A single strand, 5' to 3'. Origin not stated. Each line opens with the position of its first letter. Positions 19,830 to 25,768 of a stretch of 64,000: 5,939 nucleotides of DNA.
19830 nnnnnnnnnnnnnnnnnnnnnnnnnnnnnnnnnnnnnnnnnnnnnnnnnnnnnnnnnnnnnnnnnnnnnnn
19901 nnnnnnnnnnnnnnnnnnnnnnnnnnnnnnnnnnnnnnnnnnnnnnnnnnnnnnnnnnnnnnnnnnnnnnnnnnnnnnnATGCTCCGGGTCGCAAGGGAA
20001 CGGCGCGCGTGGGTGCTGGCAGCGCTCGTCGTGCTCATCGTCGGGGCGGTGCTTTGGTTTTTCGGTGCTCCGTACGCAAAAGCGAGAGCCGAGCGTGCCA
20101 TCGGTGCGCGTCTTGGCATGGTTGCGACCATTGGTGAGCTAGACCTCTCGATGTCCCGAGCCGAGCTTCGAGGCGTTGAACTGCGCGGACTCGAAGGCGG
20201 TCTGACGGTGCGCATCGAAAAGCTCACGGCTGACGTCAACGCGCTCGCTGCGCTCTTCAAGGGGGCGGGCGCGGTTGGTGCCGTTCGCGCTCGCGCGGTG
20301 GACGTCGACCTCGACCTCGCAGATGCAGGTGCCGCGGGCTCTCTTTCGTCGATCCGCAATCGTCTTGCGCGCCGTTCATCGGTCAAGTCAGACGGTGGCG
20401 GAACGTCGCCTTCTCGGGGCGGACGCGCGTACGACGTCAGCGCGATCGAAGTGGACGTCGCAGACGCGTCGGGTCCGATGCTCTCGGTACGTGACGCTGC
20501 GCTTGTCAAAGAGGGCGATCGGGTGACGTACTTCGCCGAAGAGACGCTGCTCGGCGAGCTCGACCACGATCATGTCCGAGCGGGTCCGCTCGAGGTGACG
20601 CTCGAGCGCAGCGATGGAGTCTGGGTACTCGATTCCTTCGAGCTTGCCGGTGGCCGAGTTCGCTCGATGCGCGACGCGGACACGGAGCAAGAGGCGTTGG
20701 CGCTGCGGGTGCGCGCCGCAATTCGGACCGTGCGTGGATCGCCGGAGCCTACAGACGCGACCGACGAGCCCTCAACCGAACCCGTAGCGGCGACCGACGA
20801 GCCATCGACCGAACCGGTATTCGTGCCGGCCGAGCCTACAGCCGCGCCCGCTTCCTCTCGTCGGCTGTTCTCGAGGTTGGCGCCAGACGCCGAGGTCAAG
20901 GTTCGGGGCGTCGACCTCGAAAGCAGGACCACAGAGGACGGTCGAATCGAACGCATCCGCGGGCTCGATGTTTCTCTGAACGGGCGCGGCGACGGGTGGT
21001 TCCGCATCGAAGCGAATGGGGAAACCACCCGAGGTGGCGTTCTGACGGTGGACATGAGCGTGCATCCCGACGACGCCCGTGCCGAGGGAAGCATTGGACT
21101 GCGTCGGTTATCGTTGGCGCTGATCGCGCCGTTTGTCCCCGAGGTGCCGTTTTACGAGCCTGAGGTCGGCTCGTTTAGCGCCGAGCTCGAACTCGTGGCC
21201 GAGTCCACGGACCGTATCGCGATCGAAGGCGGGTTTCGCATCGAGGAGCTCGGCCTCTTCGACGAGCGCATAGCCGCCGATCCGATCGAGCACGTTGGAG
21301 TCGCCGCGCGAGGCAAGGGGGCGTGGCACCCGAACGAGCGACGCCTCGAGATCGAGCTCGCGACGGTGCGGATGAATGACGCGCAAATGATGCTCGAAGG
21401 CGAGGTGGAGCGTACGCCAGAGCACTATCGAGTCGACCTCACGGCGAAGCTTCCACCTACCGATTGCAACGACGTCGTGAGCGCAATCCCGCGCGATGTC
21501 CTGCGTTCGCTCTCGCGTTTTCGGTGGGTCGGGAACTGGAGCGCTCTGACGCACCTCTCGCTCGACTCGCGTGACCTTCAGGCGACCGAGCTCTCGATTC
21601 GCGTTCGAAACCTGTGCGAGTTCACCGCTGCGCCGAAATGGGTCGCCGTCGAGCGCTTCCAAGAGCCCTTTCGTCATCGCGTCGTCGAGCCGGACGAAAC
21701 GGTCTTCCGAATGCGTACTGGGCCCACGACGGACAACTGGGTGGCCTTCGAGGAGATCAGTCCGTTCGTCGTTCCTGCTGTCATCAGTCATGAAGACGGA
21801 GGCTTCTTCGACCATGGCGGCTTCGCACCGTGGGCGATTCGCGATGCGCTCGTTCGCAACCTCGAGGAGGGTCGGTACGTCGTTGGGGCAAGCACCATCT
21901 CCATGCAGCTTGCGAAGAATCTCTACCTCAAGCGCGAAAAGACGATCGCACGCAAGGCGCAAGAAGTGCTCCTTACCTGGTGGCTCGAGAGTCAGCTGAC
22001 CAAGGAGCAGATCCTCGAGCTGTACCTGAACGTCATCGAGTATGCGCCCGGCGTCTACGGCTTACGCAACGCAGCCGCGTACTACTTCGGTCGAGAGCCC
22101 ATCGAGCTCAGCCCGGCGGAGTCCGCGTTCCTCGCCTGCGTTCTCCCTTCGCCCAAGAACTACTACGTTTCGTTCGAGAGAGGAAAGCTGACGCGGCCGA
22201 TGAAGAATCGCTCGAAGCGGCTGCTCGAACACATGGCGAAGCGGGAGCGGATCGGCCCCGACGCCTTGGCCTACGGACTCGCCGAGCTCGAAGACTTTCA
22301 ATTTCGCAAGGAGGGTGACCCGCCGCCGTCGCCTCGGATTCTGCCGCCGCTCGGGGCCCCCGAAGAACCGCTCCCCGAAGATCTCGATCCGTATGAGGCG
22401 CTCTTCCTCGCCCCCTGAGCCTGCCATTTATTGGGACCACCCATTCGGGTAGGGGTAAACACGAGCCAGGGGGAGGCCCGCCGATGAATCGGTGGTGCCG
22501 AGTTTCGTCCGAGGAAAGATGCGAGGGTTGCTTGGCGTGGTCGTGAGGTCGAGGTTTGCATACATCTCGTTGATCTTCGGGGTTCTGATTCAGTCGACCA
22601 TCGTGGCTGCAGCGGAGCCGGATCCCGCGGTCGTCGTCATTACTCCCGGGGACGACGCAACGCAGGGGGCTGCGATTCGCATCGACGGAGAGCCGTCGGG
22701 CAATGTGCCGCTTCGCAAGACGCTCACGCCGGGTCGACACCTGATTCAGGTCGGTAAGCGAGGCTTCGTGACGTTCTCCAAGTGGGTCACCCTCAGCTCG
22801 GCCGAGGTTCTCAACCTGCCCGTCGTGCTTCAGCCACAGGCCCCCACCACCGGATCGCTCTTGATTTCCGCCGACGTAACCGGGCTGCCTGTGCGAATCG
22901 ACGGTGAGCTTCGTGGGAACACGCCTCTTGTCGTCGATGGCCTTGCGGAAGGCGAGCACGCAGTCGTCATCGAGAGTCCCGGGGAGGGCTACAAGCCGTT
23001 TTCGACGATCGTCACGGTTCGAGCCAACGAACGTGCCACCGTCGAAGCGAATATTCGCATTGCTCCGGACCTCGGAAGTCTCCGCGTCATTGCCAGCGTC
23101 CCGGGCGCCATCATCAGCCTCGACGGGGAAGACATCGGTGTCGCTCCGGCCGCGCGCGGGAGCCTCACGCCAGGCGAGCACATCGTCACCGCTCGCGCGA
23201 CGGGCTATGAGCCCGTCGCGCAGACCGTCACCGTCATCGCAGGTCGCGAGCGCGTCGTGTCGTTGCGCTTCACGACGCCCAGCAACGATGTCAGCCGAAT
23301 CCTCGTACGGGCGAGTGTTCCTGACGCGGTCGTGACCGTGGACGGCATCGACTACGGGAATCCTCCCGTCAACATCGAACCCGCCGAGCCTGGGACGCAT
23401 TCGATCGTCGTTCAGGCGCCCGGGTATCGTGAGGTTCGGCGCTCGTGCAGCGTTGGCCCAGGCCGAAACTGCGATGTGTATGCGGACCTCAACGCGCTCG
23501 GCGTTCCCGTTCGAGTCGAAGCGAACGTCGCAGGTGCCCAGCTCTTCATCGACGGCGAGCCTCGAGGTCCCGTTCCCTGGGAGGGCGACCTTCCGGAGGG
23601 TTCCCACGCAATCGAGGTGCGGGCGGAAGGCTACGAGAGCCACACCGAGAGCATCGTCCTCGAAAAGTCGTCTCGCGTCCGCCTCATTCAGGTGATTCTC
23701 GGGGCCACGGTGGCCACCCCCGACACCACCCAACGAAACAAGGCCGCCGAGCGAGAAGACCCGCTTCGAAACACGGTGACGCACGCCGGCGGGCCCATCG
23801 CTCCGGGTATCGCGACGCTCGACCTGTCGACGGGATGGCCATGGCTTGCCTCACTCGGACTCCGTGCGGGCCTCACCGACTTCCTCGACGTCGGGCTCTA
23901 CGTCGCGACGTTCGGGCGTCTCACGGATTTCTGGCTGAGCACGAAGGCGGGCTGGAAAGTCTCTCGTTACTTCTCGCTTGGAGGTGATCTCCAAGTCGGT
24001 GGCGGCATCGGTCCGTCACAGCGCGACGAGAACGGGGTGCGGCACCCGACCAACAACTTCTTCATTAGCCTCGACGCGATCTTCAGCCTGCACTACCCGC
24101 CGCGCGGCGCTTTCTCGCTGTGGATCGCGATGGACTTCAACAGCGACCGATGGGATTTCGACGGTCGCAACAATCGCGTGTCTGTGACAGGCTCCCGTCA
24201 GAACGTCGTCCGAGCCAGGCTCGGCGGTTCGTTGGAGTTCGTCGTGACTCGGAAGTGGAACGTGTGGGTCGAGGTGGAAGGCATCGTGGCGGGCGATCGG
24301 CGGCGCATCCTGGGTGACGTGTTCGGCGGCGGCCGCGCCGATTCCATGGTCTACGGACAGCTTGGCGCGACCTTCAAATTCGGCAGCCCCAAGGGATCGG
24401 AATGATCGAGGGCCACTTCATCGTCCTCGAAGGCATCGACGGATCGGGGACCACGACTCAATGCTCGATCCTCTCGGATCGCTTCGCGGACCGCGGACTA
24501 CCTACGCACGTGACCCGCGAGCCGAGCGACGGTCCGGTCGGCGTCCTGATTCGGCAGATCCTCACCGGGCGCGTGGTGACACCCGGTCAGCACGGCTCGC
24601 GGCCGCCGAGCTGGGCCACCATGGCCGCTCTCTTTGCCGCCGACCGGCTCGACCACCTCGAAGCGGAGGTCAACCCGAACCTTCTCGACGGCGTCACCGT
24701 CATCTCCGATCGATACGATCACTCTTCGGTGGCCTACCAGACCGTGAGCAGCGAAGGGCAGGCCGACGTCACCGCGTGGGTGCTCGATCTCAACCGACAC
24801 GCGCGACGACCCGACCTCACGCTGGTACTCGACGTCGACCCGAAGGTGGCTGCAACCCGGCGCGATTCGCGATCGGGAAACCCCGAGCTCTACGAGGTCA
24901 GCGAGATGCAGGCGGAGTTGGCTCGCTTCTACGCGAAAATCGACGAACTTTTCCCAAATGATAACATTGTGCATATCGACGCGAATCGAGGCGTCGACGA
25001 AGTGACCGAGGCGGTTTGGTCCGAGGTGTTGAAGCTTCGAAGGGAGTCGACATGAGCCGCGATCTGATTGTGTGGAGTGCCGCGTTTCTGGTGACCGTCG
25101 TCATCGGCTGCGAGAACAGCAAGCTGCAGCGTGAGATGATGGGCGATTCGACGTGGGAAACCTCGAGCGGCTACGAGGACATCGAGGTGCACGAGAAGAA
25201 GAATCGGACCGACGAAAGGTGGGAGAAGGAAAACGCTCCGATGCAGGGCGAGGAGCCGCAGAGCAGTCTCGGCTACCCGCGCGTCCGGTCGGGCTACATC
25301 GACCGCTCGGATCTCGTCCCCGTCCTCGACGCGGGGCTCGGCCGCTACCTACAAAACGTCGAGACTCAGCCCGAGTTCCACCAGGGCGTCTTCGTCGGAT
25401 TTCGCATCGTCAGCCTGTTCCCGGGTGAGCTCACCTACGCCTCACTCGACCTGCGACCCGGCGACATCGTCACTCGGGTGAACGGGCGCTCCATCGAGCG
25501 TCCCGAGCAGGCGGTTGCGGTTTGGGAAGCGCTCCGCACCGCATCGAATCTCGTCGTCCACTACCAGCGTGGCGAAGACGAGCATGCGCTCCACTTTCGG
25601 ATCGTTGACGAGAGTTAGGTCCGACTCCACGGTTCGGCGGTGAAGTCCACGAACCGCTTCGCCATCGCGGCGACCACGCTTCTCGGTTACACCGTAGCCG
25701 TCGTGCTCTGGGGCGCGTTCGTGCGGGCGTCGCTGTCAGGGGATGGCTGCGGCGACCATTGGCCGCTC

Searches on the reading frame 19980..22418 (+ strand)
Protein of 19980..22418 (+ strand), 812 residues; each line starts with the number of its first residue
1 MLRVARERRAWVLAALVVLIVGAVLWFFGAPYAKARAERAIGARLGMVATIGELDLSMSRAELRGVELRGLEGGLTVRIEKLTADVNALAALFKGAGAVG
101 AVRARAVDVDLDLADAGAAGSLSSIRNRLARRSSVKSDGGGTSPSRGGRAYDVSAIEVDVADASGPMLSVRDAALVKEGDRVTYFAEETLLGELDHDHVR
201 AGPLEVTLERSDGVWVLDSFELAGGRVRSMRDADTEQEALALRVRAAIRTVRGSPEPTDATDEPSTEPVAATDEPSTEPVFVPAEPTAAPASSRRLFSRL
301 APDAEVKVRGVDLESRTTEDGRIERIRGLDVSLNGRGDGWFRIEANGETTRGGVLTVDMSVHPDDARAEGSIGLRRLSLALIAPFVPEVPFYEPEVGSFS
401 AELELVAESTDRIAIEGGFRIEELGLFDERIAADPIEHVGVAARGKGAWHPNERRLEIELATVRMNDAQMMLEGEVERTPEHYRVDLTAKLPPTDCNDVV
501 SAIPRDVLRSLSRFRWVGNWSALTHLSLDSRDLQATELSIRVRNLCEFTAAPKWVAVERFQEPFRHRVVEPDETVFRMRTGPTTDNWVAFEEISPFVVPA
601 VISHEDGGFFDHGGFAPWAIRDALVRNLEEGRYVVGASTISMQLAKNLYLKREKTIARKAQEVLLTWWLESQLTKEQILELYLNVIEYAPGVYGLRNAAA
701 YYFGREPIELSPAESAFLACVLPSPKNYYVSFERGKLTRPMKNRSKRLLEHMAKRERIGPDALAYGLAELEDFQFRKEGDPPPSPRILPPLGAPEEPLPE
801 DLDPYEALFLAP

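Call 4: search_protein_families(library=pfam, proteins=[window:19980-22418:+])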
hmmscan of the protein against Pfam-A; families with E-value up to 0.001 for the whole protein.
window:19980-22418:+ (812 aa): 2 families
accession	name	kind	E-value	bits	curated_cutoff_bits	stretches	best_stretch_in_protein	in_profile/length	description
PF00912.28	Transgly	-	5.6e-50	169.7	27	1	582-752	11-177/178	Transglycosylase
PF05359.17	DUF748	-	1.3e-14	53.7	50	2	4-131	11-138/1037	Domain of Unknown Function (DUF748)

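Call 31: search_protein_families(library=ncbifam, proteins=[window:19980-22418:+])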
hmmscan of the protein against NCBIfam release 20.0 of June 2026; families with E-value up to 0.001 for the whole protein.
window:19980-22418:+ (812 aa): 13 families
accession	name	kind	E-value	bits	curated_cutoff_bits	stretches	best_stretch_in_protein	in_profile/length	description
TIGR02074.1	PBP_1a_fam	subfamily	5.2e-49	167.4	508.75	1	586-760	3-173/535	PBP1A family penicillin-binding protein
TIGR02070.1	mono_pep_trsgly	equivalog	7.5e-49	166.2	182.65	1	584-750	54-216/224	monofunctional biosynthetic peptidoglycan transglycosylase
NF051885.1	tranpepglycosPbpC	equivalog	3.5e-39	134.9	900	1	580-767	70-253/632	multimodular transpeptidase-transglycosylase PbpC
TIGR02073.1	PBP_1c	equivalog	6.7e-38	130.7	494.2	1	587-758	35-202/728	penicillin-binding protein 1C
NF008643.0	PRK11636.1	equivalog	1.9e-27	95.9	1263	1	588-734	69-217/850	peptidoglycan glycosyltransferase/peptidoglycan DD-transpeptidase MrcA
TIGR02071.1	PBP_1b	equivalog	9.6e-25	86.8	717.75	1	588-726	150-292/729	penicillin-binding protein 1B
NF038272.1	strep_PBP1A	exception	1.3e-23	83.2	1075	1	590-759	74-241/658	penicillin-binding protein PBP1A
NF008414.0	PRK11240.1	equivalog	1.4e-23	82.9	1121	1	588-725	67-203/774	peptidoglycan glycosyltransferase PbpC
NF038276.1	strep_PBP2A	exception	2.1e-23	82.5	1100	1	586-731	97-240/716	penicillin-binding protein PBP2A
NF010008.0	PRK13481.1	equivalog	5.9e-23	81.5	270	1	584-759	79-256/269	glycosyltransferase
NF007061.0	PRK09506.1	equivalog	5.2e-22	77.5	1120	1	596-750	222-379/825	bifunctional glycosyl transferase/transpeptidase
NF011423.0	PRK14850.1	equivalog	1.6e-19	69.8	1275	1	594-723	166-299/764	penicillin-binding protein 1b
NF038274.1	strep_PBP1B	exception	1.1e-16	60.3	1225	1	588-735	85-237/745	penicillin-binding protein PBP1B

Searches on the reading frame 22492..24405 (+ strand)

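Call 4: search_protein_families(library=pfam, proteins=[window:22492-24405:+])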
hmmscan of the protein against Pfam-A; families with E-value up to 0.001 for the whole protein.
window:22492-24405:+ (637 aa): 5 families
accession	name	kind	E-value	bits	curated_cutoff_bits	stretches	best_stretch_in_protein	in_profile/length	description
PF08308.17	PEGA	-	2.4e-57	191.2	20.8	5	269-334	3-68/71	PEGA domain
PF13620.12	CarboxypepD_reg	-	7.3e-15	55.5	32.3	0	224-258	44-79/82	Carboxypeptidase regulatory-like domain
PF07550.17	Shr-like_HID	-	6.8e-07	30.1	22.3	0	223-247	55-82/82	Heme-binding protein Shr-like, Hb-interacting domain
PF20608.4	Phage_tube_C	-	1.2e-06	29.2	24.1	0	220-248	50-78/82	Phage tail tube protein C-terminal domain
PF13715.12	CarbopepD_reg_2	-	2.5e-06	27.9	32.2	0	203-267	14-83/88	CarboxypepD_reg-like domain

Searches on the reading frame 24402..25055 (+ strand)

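Call 4: search_protein_families(library=pfam, proteins=[window:24402-25055:+])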
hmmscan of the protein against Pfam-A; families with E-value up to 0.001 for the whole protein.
window:24402-25055:+ (217 aa): 1 family
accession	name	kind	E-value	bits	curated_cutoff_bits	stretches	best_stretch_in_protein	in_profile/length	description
PF02223.23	Thymidylate_kin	-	5e-38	131.1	27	1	9-204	1-184/185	Thymidylate kinase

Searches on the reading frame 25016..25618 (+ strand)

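Call 4: search_protein_families(library=pfam, proteins=[window:25016-25618:+])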
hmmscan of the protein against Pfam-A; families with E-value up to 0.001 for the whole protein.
window:25016-25618:+ (200 aa): 0 families

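Call 31: search_protein_families(library=ncbifam, proteins=[window:25016-25618:+])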
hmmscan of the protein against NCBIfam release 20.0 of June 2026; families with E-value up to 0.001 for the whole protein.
window:25016-25618:+ (200 aa): 2 families
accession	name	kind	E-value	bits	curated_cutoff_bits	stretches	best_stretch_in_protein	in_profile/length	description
NF041515.1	GspC_delta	equivalog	9.8e-13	48.5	150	1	110-196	225-310/311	type II secretion system protein GspC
TIGR01713.1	typeII_sec_gspC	equivalog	0.0001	22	101.6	1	116-186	180-249/259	type II secretion system protein GspC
